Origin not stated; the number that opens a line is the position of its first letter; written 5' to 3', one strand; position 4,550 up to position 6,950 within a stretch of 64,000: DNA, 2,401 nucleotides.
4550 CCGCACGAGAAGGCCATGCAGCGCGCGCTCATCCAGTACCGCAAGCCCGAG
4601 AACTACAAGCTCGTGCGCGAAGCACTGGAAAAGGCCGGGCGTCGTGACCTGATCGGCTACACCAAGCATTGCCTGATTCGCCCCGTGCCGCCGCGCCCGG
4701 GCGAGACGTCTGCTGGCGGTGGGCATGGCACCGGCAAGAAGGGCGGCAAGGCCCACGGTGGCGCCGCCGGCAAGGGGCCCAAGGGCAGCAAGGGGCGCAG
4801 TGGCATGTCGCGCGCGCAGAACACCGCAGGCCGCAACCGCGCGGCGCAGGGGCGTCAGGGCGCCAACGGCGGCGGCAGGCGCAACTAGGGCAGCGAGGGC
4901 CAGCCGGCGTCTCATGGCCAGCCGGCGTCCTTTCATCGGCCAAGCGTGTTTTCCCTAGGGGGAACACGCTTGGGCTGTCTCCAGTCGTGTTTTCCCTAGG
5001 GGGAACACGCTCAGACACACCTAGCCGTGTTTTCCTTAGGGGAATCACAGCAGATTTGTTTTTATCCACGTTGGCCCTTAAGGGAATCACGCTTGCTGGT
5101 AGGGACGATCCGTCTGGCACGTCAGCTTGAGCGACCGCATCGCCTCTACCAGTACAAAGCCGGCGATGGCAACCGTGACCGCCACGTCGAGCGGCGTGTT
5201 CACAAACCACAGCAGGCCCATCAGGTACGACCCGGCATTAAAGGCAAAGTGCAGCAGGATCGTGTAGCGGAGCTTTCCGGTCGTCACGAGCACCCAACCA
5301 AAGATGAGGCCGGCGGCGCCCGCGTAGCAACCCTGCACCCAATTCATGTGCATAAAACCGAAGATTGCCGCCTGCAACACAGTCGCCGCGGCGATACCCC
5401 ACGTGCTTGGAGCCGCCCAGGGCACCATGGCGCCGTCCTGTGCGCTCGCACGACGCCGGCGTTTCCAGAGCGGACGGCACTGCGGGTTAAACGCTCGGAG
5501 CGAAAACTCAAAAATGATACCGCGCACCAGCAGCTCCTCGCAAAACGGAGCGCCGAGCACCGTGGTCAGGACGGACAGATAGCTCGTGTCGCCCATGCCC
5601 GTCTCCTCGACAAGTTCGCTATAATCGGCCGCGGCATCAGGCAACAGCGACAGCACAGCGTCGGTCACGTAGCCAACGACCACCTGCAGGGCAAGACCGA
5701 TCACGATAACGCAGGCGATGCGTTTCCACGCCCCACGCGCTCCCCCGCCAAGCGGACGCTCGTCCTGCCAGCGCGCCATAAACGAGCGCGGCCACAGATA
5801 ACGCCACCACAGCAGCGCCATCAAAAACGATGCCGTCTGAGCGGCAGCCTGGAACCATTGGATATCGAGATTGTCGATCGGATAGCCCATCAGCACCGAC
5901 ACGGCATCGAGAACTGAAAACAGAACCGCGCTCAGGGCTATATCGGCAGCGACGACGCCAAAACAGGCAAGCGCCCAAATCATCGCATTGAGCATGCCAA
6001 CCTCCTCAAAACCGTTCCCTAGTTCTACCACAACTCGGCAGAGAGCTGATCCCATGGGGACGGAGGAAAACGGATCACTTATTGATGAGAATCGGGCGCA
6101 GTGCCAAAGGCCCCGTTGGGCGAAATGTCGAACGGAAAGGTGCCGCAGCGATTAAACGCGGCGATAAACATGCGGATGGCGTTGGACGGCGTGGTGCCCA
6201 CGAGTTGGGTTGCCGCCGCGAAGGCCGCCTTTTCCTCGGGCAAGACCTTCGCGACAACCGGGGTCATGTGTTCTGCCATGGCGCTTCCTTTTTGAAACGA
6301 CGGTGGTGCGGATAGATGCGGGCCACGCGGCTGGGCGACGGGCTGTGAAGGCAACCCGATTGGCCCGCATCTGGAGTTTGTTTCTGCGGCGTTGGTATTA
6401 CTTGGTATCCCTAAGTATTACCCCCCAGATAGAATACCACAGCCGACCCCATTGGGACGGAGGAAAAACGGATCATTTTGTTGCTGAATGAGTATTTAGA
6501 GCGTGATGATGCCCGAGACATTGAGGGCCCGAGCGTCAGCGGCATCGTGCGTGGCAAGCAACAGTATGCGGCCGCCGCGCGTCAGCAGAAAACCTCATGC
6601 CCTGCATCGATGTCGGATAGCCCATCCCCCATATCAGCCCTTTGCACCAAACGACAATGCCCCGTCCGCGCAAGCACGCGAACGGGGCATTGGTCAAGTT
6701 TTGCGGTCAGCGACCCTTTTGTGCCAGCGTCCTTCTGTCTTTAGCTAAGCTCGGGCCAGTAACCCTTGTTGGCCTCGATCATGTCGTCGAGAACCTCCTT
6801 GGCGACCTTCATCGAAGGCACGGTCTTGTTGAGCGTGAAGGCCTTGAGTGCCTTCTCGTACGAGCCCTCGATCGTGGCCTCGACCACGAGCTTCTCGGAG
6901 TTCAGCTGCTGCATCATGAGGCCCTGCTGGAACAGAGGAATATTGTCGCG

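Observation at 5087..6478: RelB/DinJ-like small protein directly upstream of a CPBP (Abi) intramembrane protease, with 28-bp direct repeats flanking the small gene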

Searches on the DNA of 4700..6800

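Call 28: search_rna_families(source=window, start=4700, end=6800, threshold=evalue, max_evalue=1)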
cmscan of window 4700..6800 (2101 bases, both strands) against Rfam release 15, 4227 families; matches with E-value up to 1: 5.
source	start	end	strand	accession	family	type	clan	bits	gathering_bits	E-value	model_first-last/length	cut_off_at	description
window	4939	5016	+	RF03327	mir-1266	Gene; miRNA;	-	27.6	70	0.019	1-82/82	no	mir-1266 microRNA precursor family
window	4952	5001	-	RF03386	mir-1994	Gene; miRNA;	-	23.5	47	0.096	1-66/66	no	mir-1994 microRNA precursor family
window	4953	5002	+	RF03386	mir-1994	Gene; miRNA;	-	22.7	47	0.15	1-66/66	no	mir-1994 microRNA precursor family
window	4954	4999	+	RF00945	mir-1226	Gene; miRNA;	-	22.6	95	0.35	1-75/75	no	mir-1226 microRNA precursor family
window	4945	5009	+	RF00868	mir-BART15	Gene; miRNA;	-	20.5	70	0.76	1-79/79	no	mir-BART15 microRNA precursor family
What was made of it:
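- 6280..6393 (-): Long 5' leader with a strong hairpin (6314-6372). No Rfam match (call 28).
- There is no Rfam match (call 28).
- Tried and rejected: Only spurious microRNA hairpin matches turned up, all far below the gathering scores (call 28).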

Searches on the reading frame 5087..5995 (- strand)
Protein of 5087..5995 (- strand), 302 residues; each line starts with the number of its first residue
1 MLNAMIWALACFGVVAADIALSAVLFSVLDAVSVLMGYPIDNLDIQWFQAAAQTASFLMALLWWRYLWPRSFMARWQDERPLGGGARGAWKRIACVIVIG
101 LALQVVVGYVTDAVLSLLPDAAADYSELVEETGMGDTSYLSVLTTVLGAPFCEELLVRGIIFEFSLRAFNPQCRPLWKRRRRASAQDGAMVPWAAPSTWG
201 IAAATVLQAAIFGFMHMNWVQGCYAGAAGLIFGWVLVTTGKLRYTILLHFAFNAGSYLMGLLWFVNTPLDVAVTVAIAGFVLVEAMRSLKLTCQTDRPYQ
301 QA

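Call 3: search_protein_families(library=pfam, proteins=[window:5087-5995:-], max_evalue=1)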
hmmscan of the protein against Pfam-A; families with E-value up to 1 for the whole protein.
window:5087-5995:- (302 aa): 1 family
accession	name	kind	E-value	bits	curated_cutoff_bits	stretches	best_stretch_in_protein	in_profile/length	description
PF02517.21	Rce1-like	-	1.5e-14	54.5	22.4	1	139-254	5-92/93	Type II CAAX prenyl endopeptidase Rce1-like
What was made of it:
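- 5087..5995 (-): 302-aa CPBP (Rce1-like/Abi) glutamic intramembrane protease with intact catalytic motifs; fast-evolving. PF02517 E 1.5e-14 (call 3).
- Checked: Large protein: it matches Pfam Rce1-like/CPBP (PF02517, E 1.5e-14, call 3).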

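Call 4: search_protein_families(library=ncbifam, proteins=[window:5087-5995:-], max_evalue=1)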
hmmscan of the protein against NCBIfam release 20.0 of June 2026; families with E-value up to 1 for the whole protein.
window:5087-5995:- (302 aa): 6 families
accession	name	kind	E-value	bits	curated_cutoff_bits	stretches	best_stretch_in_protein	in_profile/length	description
NF041647.1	ABC_perm_CPBP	equivalog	8.9e-12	44.5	435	2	198-259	572-633/636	ABC transporter permease subunit/CPBP intramembrane protease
NF033192.3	CPBP_JDVT_MrtJ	equivalog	2.8e-06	27.9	75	1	145-256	4-95/98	JDVT-CTERM system glutamic-type intramembrane protease MrtJ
TIGR03008.1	pepcterm_CAAX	equivalog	4.9e-05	23.3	81.05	1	203-253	159-206/222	CAAX prenyl protease-related protein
NF050068.1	Rv0804_CPBP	equivalog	0.00045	19.9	200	1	194-255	118-188/197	Rv0804 family intramembrane glutamic endopeptidase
NF046050.1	CPBP_fam_MroQ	equivalog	0.0026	17.2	270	1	202-262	166-226/243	intramembrane glutamic endopeptidase MroQ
NF040914.1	Mrt_core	domain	0.03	14.4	100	1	198-255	40-100/108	myxosortase family intramembrane protease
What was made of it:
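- Closest known: CPBP/Abi proteins of bacteriocin loci. Same: There is a weak NCBIfam similarity to MroQ and other CPBP models, all far below their cut-offs (call 4).
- Closest known: CPBP/Abi proteins of bacteriocin loci. Different: Not an equivalog of any named NCBIfam CPBP family (call 4).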

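Call 9: find_homologous_proteins(query=window:5087-5995:-, max_evalue=0.001)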
Query window:5087-5995:- (302 aa): 829 proteins with E <= 0.001 among 8000 candidates; the best 120 are listed.
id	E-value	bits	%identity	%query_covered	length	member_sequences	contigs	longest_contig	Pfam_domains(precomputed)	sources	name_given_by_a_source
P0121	4.6e-186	635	94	100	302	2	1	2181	PF02517.22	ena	-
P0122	1.5e-185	634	94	100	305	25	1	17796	PF02517.22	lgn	-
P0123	1.6e-184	630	92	100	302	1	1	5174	PF02517.22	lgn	-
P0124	2.0e-184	630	93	100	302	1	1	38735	PF02517.22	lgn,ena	-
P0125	2.3e-184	630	95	100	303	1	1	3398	PF02517.22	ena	-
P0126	9.4e-184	628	94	100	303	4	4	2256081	PF02517.22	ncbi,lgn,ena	-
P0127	1.1e-183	627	92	100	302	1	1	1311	PF02517.22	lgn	-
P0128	1.3e-183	627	92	100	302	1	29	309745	PF02517.22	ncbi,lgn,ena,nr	ncbi:MAG: type II CAAX endopeptidase family protein [Collinsella aerofaciens]|nr:type II CAAX endope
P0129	3.0e-183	626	92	100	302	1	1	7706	PF02517.22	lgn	-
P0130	1.1e-182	624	91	100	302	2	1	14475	PF02517.22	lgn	-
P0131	1.5e-182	624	91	100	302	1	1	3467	PF02517.22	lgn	-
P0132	2.4e-182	623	93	100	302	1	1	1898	PF02517.22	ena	-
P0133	2.8e-182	623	94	98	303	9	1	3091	PF02517.22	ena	-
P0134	5.2e-182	622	91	100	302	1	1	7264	PF02517.22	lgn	-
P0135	8.0e-182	621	91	100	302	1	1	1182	PF02517.22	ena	-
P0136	3.9e-181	619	92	100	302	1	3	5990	PF02517.22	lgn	-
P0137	3.9e-181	619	91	100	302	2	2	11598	PF02517.22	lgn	-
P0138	4.6e-181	619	94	97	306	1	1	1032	PF02517.22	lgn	-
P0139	6.2e-181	619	94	97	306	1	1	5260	PF02517.22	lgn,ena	-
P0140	6.5e-181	618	92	100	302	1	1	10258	PF02517.22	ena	-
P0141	7.7e-181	618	93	98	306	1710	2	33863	PF02517.22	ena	-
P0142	1.2e-180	618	92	100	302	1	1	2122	PF02517.22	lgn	-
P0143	1.5e-180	617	92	99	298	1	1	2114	PF02517.22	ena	-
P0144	1.5e-180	617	92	100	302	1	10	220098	PF02517.22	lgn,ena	-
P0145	1.6e-180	617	94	97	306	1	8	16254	PF02517.22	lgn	-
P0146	2.5e-180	617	92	100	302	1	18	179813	PF02517.22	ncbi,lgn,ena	-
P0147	4.3e-180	616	90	100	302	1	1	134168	PF02517.22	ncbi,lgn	-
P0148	7.1e-180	615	93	97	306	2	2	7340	PF02517.22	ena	-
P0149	7.4e-180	615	91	100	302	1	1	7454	PF02517.22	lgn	-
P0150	1.3e-179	614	92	100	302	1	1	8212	PF02517.22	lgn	-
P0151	1.3e-179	614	91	100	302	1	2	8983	PF02517.22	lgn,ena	-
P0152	2.3e-179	613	93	99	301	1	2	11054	PF02517.22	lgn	-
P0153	2.6e-179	613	93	98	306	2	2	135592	PF02517.22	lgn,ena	-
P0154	4.0e-179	613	93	98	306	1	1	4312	PF02517.22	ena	-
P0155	5.5e-179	612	92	98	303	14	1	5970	PF02517.22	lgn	-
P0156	6.5e-179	612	93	97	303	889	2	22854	PF02517.22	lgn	-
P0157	6.7e-179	612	92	99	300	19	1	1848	PF02517.22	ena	-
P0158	1.1e-178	611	92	97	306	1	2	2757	PF02517.22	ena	-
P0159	1.5e-178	611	92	98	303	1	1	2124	PF02517.22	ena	-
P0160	3.6e-178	609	91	98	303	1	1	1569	PF02517.22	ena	-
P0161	4.3e-178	609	90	100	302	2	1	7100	PF02517.22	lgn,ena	-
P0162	5.9e-178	609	93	97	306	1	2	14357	PF02517.22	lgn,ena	-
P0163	6.0e-178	609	92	98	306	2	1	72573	PF02517.22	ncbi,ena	-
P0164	6.5e-178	609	93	97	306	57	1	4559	PF02517.22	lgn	-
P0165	7.9e-178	608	91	100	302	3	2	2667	PF02517.22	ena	-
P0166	2.2e-177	607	91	98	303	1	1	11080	PF02517.22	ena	-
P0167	2.6e-177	607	89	100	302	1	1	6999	PF02517.22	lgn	-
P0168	2.8e-177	607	91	98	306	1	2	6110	PF02517.22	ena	-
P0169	3.1e-177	606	91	99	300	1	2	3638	PF02517.22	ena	-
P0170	3.2e-177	606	90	100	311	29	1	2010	PF02517.22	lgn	-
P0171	3.9e-177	606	91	99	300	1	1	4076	PF02517.22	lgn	-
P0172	5.2e-177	606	92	97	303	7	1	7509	PF02517.22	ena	-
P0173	6.0e-177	605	91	100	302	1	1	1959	PF02517.22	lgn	-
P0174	6.2e-177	605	91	97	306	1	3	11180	PF02517.22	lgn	-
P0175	6.3e-177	605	89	100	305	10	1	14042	PF02517.22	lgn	-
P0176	8.0e-177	605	90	99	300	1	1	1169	PF02517.22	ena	-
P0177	8.2e-177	605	91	98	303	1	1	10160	PF02517.22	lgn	-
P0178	8.8e-177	605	91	98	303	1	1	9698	PF02517.22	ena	-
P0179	1.0e-176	605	92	98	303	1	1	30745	PF02517.22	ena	-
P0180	1.1e-176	605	92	98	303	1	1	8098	PF02517.22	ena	-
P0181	1.2e-176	604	92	98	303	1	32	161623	PF02517.22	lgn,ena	-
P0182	1.3e-176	604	92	98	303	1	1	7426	PF02517.22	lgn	-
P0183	1.3e-176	604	92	98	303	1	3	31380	PF02517.22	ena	-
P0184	1.4e-176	604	91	97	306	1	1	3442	PF02517.22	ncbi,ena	-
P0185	1.4e-176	604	91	98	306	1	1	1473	PF02517.22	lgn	-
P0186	1.5e-176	604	91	97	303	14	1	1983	PF02517.22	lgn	-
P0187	1.5e-176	604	91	99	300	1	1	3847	PF02517.22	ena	-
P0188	1.8e-176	604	91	97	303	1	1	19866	PF02517.22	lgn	-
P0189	1.8e-176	604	89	100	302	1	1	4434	PF02517.22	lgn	-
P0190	1.9e-176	604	92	97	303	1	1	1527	PF02517.22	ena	-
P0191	1.9e-176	604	91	98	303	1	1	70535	PF02517.22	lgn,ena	-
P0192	1.9e-176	604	91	98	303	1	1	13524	PF02517.22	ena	-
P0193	2.0e-176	604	91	98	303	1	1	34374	PF02517.22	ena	-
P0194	2.1e-176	604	91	98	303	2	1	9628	PF02517.22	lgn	-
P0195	2.2e-176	604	91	97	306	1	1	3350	PF02517.22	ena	-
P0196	2.2e-176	604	91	97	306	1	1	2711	PF02517.22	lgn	-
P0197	2.5e-176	603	91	98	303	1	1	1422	PF02517.22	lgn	-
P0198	2.6e-176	603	93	98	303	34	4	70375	PF02517.22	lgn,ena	-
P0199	2.6e-176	603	91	98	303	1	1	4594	PF02517.22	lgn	-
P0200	2.7e-176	603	91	98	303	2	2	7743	PF02517.22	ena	-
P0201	3.0e-176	603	93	97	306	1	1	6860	PF02517.22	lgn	-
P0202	3.3e-176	603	89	100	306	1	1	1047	PF02517.22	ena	-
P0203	3.3e-176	603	92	98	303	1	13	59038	PF02517.22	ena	-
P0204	3.3e-176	603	92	98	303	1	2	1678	PF02517.22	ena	-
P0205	3.4e-176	603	92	97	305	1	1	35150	PF02517.22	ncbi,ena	-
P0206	3.4e-176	603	92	98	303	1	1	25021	PF02517.22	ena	-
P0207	3.4e-176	603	92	98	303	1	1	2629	PF02517.22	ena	-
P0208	3.7e-176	603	91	98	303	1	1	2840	PF02517.22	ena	-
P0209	4.0e-176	603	92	98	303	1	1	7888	PF02517.22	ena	-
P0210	4.1e-176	603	90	98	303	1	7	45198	PF02517.22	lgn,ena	-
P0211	4.1e-176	603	92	98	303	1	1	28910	PF02517.22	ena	-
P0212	4.3e-176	603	91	98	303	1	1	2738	PF02517.22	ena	-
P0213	4.9e-176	602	91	97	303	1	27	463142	PF02517.22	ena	-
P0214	5.1e-176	602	91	97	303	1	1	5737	PF02517.22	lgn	-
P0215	5.2e-176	602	90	97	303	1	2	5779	PF02517.22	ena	-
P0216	5.2e-176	602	91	98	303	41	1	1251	PF02517.22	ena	-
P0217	5.6e-176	602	91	98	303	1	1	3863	PF02517.22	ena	-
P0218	5.7e-176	602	91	97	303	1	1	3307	PF02517.22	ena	-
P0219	7.0e-176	602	92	98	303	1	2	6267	PF02517.22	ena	-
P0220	7.1e-176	602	92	98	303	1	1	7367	PF02517.22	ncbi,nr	ncbi:MAG: CPBP family glutamic-type intramembrane protease [Collinsella sp.]|nr:CPBP family glutamic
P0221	7.1e-176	602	92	98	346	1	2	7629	PF02517.22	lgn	-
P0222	7.1e-176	602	88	100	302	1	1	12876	PF02517.22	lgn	-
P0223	7.4e-176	602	90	98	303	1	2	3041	PF02517.22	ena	-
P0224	7.8e-176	602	91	97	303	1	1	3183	PF02517.22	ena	-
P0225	8.0e-176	602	92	98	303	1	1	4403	PF02517.22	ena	-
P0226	8.1e-176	602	88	100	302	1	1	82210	PF02517.22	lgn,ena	-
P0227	8.1e-176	602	91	97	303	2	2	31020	PF02517.22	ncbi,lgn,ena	-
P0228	8.5e-176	602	91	97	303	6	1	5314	PF02517.22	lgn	-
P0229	9.5e-176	601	92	98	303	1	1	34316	PF02517.22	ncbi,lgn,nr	ncbi:MAG: type II CAAX endopeptidase family protein [Collinsella sp.]|nr:type II CAAX endopeptidase 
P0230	9.5e-176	601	91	97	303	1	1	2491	PF02517.22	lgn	-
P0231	9.6e-176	601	92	98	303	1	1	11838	PF02517.22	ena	-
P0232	9.7e-176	601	92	98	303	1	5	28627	PF02517.22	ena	-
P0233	1.0e-175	601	91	97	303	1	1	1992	PF02517.22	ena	-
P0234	1.1e-175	601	91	97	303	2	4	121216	PF02517.22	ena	-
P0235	1.2e-175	601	89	100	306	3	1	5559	PF02517.22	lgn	-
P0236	1.2e-175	601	91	98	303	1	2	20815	PF02517.22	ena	-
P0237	1.2e-175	601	92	98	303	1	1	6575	PF02517.22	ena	-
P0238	1.3e-175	601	91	97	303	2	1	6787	PF02517.22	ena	-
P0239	1.3e-175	601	92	98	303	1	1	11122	PF02517.22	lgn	-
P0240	1.3e-175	601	91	98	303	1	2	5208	PF02517.22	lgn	-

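Call 49: search_protein_families(library=padloc, proteins=[window:5087-5995:-], max_evalue=0.1)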
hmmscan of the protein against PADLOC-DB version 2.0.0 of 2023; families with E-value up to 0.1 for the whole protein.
window:5087-5995:- (302 aa): 0 families
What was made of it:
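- On Known anti-phage defence systems (PADLOC): No match for either protein at E up to 0.1 (call 49).
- No PADLOC match (call 49).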
